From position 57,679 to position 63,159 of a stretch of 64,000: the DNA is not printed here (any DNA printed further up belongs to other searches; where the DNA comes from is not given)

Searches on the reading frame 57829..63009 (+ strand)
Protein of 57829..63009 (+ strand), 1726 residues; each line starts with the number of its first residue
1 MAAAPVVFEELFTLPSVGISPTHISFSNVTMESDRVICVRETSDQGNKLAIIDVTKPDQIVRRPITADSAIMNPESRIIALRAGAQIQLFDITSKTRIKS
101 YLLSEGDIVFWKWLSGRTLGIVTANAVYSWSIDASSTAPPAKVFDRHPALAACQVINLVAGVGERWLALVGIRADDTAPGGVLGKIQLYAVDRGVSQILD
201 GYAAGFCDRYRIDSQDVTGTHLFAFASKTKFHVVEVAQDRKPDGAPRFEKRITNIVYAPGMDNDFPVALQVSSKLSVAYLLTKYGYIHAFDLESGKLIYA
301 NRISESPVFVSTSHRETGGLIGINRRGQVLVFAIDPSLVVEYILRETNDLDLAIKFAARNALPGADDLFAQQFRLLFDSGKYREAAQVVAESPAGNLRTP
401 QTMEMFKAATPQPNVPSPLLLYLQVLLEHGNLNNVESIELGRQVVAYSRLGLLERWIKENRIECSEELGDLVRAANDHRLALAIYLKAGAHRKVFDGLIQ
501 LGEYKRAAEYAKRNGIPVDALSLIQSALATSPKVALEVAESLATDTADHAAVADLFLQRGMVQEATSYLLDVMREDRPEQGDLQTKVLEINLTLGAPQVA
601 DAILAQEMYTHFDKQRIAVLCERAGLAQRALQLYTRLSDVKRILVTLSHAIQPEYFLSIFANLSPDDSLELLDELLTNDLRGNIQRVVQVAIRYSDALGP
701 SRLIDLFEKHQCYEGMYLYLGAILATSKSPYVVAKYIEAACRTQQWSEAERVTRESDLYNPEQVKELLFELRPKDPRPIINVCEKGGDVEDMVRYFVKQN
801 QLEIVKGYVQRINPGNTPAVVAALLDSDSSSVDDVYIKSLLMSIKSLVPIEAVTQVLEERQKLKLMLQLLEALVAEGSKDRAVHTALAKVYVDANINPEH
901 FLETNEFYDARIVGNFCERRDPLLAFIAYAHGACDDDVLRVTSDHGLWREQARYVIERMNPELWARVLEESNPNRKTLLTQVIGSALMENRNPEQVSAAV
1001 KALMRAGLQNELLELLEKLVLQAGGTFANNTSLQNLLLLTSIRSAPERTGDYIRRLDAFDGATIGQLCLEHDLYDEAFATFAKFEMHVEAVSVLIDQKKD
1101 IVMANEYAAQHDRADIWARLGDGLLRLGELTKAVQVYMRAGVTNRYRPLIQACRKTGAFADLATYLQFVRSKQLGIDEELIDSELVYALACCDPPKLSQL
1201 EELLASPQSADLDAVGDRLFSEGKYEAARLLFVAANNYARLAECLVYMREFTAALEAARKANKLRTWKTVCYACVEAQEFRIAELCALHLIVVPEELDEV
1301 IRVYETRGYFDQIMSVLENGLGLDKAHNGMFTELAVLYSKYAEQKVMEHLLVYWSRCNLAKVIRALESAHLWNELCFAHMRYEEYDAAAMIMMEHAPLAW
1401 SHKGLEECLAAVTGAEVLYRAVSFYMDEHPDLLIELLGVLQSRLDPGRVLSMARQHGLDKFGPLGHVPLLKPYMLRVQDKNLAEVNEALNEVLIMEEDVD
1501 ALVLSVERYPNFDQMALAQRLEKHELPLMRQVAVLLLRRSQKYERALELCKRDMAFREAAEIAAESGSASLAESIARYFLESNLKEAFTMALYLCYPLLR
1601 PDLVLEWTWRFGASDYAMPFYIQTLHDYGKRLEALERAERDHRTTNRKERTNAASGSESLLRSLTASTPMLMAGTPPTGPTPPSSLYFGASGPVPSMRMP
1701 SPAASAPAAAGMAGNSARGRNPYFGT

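Call 67: search_protein_families(library=pfam, proteins=[window:57829-63009:+], max_evalue=0.00001)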
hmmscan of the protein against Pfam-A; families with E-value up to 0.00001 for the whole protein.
window:57829-63009:+ (1726 aa): 3 families
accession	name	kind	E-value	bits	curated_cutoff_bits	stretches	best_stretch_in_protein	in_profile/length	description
PF00637.26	Clathrin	-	5.5e-158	519.4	29.6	7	841-977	1-141/143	Region in Clathrin and VPS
PF13838.12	Clathrin_H_link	-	1.4e-23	83.1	27.8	1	362-426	2-66/66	Clathrin-H-link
PF01394.26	Clathrin_propel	-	9e-20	70.2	21.3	0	19-54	2-36/37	Clathrin propeller repeat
